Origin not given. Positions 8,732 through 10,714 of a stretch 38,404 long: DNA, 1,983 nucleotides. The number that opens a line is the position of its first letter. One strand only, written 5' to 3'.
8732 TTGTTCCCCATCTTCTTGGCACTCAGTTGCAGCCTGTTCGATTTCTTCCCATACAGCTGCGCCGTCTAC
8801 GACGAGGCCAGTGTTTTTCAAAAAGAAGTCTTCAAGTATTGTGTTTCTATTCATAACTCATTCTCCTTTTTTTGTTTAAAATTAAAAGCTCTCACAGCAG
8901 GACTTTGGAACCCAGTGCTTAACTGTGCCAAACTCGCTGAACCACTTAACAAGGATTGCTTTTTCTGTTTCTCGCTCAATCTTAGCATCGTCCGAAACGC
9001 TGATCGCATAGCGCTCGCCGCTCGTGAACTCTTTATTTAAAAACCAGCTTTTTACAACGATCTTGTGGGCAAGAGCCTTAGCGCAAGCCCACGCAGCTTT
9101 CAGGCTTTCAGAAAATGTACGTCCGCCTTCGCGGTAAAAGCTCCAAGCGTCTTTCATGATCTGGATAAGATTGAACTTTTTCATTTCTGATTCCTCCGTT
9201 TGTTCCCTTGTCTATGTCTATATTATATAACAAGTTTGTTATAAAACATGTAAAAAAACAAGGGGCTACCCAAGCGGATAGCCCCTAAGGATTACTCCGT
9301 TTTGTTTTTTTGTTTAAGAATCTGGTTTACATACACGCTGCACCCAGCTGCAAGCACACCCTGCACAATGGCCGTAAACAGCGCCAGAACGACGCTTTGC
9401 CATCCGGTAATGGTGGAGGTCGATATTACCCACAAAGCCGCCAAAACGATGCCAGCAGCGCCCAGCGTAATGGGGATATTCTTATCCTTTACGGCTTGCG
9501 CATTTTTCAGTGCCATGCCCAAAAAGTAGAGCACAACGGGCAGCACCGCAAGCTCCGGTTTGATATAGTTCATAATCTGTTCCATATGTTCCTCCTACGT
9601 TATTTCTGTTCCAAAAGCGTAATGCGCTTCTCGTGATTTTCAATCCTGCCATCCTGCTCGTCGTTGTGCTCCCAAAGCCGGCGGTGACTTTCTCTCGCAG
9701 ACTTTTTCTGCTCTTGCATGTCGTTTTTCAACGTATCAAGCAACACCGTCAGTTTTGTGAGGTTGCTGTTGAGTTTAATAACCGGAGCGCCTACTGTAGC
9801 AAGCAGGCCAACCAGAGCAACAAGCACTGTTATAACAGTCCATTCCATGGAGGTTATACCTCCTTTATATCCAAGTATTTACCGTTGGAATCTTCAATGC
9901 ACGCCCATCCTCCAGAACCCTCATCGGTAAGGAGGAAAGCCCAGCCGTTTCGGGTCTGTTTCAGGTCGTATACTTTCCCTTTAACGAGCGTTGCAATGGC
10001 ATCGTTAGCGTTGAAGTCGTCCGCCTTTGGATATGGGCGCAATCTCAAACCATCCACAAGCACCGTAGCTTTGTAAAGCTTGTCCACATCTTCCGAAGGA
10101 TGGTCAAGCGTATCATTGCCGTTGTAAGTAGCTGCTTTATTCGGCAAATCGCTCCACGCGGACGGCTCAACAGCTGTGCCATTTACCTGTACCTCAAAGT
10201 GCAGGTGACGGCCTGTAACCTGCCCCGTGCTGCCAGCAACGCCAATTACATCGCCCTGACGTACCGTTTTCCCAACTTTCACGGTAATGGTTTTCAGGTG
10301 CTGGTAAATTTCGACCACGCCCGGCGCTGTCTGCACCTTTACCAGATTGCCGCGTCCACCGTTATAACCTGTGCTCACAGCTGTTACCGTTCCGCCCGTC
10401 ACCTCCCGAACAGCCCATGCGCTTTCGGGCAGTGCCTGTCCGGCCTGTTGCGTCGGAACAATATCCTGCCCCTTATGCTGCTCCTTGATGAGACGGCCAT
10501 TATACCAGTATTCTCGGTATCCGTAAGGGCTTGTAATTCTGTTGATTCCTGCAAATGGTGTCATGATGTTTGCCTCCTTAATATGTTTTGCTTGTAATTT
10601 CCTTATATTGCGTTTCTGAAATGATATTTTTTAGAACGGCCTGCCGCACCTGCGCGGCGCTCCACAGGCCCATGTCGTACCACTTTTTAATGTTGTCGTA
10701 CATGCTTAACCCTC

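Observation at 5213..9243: Twelve-gene accessory island between the late-operon terminator and attP, with its own control elements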

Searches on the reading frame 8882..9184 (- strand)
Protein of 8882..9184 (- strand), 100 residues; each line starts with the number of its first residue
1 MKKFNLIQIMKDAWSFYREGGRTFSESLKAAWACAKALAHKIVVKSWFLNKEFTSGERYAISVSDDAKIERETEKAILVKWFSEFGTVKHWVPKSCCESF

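Call 3: search_protein_families(library=pfam, max_evalue=0.1, proteins=[window:8882-9184:-])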
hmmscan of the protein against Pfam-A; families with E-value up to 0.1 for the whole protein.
window:8882-9184:- (100 aa): 0 families

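Call 4: search_protein_families(library=phrogs, max_evalue=0.01, proteins=[window:8882-9184:-])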
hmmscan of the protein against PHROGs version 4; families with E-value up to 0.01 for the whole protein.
window:8882-9184:- (100 aa): 5 families
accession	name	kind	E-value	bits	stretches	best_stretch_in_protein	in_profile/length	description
phrog_12732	-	unknown function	2.8e-12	48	1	8-96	5-118/121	-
phrog_8305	-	unknown function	0.0025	18.7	0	1-41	1-54/124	-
phrog_28198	-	unknown function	0.0041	18.3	1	1-37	1-38/79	-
phrog_8389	-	unknown function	0.0083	17.3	1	63-98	48-80/104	-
phrog_37067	-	unknown function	0.0093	17.1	1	67-99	69-98/136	-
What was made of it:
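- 8882..9184 (-): g01, 100 aa, basic, unknown function. Lineage-specific front end. phrog_12732 (unknown function), E = 2.8e-12 (call 4).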

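Call 11: search_protein_families(library=ncbifam, max_evalue=0.1, proteins=[window:8882-9184:-])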
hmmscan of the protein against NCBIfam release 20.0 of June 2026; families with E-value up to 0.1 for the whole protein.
window:8882-9184:- (100 aa): 2 families
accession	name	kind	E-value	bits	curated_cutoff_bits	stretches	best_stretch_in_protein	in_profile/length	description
NF033948.0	AcrIIA3_fam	equivalog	0.023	14.7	70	0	10-43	22-55/119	anti-CRISPR protein AcrIIA3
TIGR02670.1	cas_csx8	equivalog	0.054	12.5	201.75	1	15-46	349-380/441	type I CRISPR-associated protein Cas8a1/Csx8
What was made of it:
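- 8882..9184 (-): AcrIIA3_fam scores only 14.7 bits against a cut-off of 70 (call 11).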

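Call 35: search_protein_families(library=padloc, max_evalue=0.01, proteins=[window:8882-9184:-])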
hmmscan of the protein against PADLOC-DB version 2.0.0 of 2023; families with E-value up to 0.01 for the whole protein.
window:8882-9184:- (100 aa): 0 families

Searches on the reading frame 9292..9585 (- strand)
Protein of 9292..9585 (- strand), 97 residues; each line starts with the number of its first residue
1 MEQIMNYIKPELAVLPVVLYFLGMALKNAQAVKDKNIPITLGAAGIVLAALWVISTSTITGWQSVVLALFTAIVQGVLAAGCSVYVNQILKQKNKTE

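Call 12: search_protein_families(library=pfam, max_evalue=0.1, proteins=[window:9292-9585:-])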
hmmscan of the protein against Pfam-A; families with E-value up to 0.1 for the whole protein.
window:9292-9585:- (97 aa): 2 families
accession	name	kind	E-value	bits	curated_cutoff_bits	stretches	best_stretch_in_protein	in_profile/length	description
PF16079.10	Phage_holin_5_2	-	9.2e-25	87.1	29.2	1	17-92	3-75/76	Phage holin family Hol44, in holin superfamily V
PF24838.2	8xMP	-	0.05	13.9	30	1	17-65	31-79/136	Octameric membrane protein family (8xMP)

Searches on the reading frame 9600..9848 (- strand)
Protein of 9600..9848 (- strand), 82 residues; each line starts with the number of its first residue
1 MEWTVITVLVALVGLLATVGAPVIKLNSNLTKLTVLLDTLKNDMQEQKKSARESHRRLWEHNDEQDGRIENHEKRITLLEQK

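Call 12: search_protein_families(library=pfam, max_evalue=0.1, proteins=[window:9600-9848:-])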
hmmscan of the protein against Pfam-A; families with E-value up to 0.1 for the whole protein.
window:9600-9848:- (82 aa): 3 families
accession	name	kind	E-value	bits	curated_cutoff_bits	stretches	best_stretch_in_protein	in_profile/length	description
PF24073.1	DUF7365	-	0.00042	20.9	27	1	5-65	9-70/101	Coiled-coil region of unknown function (DUF7365)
PF06103.16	DUF948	-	0.071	13.7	37.2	1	10-53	8-51/89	Bacterial protein of unknown function (DUF948)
PF11598.13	COMP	-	0.093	13.5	23.9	1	27-49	7-29/45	Cartilage oligomeric matrix protein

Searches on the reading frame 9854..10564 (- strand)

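Call 12: search_protein_families(library=pfam, max_evalue=0.1, proteins=[window:9854-10564:-])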
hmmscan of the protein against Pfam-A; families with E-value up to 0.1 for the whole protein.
window:9854-10564:- (236 aa): 2 families
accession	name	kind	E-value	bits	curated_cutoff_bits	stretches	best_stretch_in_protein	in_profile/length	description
PF01551.29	Peptidase_M23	-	3.8e-21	75.5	28.7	1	51-134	15-96/96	Peptidase family M23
PF13533.13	Biotin_lipoyl_2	-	0.068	13.5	29.8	1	90-108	11-29/32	Biotin-lipoyl like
